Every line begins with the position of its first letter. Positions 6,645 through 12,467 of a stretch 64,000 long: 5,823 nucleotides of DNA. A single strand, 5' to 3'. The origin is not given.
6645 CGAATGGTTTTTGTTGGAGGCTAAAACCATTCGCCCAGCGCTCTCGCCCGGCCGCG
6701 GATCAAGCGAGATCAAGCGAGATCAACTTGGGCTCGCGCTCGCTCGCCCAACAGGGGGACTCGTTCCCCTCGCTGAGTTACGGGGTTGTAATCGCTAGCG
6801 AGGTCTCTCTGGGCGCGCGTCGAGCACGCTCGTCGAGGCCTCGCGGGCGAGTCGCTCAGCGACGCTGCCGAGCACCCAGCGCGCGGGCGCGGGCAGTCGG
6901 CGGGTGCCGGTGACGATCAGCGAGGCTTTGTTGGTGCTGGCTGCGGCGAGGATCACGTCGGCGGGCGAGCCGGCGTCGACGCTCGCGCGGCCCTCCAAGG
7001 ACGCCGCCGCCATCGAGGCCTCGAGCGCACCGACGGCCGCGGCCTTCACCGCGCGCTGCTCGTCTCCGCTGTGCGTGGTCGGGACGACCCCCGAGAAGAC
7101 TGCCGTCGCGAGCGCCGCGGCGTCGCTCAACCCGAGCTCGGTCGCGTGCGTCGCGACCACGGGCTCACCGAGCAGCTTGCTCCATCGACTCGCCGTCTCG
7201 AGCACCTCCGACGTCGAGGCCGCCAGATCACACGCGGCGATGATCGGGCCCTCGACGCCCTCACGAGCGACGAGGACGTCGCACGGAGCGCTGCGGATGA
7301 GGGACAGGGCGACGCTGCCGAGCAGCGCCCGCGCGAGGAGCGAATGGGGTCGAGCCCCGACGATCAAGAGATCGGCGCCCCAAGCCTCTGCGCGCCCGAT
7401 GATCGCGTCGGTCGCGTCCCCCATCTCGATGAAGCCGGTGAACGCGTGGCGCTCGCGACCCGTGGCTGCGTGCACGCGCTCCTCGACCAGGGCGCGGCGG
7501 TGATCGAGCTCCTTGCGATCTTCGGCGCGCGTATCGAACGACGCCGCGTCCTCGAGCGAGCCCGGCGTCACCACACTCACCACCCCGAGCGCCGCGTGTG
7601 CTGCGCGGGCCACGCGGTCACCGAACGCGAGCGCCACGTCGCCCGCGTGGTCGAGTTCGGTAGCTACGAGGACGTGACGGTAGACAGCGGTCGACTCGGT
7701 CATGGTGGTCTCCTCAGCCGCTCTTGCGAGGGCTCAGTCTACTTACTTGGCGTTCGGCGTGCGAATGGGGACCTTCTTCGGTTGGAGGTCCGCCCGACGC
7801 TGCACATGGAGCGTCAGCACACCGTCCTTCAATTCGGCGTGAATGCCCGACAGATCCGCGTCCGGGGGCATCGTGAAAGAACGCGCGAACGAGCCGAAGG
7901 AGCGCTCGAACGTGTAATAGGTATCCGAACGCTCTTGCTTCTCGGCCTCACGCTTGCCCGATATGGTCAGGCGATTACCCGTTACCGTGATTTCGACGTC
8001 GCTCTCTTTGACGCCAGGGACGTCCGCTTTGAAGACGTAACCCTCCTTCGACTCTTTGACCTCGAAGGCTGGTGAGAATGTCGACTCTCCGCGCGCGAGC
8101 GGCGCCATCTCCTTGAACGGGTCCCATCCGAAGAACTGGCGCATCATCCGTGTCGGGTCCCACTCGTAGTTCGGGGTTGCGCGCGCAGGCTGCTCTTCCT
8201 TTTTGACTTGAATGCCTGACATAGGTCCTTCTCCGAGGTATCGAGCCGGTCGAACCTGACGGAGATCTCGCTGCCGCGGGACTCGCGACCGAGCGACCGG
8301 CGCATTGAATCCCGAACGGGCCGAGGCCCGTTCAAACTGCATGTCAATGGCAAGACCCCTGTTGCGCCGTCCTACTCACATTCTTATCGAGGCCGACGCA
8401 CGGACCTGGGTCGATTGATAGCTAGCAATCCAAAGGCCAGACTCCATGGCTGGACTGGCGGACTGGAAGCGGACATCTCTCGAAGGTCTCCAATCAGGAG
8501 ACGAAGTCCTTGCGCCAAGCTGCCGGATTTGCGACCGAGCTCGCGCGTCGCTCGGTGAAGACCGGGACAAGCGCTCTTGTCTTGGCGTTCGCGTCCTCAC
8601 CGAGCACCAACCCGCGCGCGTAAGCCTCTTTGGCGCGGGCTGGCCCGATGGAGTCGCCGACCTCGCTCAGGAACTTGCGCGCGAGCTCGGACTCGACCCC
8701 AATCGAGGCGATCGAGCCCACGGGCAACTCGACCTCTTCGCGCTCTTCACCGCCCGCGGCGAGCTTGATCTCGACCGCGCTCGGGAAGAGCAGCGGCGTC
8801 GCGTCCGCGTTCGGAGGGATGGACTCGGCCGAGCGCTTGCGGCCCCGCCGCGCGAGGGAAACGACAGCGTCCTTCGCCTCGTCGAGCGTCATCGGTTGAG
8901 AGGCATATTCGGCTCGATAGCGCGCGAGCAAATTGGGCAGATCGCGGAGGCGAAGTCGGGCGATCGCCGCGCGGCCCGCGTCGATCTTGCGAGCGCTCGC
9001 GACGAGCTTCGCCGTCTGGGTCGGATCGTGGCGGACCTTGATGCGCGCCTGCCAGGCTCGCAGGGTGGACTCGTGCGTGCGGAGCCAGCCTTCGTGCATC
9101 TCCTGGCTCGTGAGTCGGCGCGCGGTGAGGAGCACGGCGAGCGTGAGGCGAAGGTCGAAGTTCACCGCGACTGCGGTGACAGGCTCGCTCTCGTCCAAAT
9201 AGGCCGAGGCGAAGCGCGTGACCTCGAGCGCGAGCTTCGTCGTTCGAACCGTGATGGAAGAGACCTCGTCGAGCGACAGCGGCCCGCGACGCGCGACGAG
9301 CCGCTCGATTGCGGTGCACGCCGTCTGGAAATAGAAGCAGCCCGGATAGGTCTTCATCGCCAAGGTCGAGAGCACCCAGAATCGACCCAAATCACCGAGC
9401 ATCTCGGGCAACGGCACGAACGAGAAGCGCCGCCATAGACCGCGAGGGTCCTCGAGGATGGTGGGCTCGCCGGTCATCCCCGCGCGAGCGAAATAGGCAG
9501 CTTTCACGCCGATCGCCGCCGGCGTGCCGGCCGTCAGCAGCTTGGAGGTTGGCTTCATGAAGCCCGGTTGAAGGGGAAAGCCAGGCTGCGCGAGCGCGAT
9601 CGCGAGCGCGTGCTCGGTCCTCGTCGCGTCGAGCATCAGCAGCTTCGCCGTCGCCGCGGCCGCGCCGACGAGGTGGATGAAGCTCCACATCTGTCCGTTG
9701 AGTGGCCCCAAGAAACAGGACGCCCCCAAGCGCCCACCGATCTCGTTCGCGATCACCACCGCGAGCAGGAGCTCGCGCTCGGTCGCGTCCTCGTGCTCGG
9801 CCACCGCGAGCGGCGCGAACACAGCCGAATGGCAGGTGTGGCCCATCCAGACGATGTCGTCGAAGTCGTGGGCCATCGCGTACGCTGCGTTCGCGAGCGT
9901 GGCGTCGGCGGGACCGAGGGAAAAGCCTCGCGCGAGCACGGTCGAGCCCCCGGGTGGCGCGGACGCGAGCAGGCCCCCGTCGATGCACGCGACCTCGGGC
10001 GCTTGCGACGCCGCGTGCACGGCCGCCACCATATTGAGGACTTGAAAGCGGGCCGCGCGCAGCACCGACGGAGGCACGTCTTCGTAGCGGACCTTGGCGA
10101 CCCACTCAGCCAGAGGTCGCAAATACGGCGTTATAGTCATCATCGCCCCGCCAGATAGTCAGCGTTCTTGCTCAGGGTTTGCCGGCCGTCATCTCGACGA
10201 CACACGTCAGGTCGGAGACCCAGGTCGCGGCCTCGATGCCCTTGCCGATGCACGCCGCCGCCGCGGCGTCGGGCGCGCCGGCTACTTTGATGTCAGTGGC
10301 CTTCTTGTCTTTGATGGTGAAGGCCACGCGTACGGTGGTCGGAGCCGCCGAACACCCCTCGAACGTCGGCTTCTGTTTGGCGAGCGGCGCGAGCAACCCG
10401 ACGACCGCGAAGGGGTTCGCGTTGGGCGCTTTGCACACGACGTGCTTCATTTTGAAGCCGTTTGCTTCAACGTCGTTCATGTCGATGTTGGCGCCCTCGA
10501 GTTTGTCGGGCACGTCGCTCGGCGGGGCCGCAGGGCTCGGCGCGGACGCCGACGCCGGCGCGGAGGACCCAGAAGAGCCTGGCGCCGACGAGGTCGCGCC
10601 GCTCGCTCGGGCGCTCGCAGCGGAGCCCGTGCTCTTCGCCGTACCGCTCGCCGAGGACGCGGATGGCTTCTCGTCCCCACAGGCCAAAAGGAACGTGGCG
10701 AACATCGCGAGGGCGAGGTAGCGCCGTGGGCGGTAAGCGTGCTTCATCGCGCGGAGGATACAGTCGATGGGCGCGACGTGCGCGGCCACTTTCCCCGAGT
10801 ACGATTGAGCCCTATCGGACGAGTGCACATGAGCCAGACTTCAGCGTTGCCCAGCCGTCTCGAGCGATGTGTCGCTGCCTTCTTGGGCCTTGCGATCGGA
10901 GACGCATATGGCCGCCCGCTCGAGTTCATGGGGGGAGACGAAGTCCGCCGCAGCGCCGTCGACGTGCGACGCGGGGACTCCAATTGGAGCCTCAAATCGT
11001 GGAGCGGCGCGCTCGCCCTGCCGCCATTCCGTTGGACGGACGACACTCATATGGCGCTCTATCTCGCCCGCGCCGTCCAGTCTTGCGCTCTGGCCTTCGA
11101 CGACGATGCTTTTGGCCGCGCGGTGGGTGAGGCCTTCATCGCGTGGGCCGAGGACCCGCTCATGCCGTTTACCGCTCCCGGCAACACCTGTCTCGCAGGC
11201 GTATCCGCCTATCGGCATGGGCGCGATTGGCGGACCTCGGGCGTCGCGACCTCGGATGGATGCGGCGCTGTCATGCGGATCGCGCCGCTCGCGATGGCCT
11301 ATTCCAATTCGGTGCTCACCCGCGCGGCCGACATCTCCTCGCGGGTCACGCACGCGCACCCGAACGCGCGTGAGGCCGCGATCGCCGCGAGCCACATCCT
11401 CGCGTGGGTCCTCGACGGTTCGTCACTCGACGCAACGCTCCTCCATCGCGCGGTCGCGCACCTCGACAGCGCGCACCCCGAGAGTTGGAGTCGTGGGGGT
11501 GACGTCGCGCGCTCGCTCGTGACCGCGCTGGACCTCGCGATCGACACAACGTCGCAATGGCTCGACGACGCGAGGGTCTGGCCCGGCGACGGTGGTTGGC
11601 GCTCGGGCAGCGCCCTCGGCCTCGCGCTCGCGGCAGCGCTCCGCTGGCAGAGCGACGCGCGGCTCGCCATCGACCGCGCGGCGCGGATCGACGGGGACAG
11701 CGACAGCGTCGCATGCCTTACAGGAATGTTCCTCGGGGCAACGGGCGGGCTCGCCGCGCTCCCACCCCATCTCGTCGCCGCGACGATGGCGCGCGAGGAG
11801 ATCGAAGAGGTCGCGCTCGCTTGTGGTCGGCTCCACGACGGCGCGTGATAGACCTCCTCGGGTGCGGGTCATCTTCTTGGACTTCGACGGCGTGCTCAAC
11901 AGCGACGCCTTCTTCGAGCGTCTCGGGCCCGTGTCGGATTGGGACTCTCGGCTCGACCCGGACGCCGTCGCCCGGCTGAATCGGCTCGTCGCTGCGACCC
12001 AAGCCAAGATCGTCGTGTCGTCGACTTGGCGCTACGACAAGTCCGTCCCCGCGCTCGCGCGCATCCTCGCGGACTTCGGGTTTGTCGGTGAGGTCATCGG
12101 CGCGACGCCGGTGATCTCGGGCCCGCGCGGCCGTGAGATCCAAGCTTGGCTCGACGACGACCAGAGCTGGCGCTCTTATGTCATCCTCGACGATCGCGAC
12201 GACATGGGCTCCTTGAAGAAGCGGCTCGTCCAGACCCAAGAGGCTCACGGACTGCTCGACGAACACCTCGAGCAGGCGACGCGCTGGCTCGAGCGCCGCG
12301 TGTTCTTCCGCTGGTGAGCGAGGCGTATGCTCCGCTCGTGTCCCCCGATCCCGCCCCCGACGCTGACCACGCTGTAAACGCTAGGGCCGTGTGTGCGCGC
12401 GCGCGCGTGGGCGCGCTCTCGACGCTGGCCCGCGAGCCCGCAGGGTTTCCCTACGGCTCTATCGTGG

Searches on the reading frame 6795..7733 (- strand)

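Call 91: search_protein_families(library=pfam, proteins=[window:6795-7733:-], max_evalue=0.001)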
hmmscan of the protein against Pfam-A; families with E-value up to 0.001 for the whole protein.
window:6795-7733:- (312 aa): 1 family
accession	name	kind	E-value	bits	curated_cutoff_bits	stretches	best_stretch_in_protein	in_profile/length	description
PF00582.32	Usp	-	9.1e-36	123.9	24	2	18-157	2-141/141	Universal stress protein family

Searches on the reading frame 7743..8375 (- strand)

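Call 91: search_protein_families(library=pfam, proteins=[window:7743-8375:-], max_evalue=0.001)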
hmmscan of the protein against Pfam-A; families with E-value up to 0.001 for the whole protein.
window:7743-8375:- (210 aa): 2 families
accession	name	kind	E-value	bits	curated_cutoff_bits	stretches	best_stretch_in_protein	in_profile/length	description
PF00011.27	HSP20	-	4.3e-25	88.2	20.8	1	106-204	2-101/102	Hsp20/alpha crystallin family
PF17886.7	ArsA_HSP20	-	3e-05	23.9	22.5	1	111-188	2-60/63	HSP20-like domain found in ArsA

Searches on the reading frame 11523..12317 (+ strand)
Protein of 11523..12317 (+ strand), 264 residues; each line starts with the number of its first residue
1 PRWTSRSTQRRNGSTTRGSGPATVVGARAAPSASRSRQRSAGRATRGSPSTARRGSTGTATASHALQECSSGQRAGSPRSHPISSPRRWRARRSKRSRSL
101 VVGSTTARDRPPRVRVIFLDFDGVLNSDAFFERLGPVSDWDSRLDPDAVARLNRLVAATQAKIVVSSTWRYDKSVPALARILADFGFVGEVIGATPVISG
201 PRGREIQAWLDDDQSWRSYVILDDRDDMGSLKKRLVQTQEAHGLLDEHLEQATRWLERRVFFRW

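Call 91: search_protein_families(library=pfam, proteins=[window:11523-12317:+], max_evalue=0.001)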
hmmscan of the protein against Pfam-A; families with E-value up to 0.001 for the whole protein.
window:11523-12317:+ (264 aa): 1 family
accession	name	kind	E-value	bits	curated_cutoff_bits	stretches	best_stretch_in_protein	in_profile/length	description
PF18143.6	HAD_SAK_2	-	1.9e-30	106.5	27.5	1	116-248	1-138/139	HAD domain in Swiss Army Knife RNA repair proteins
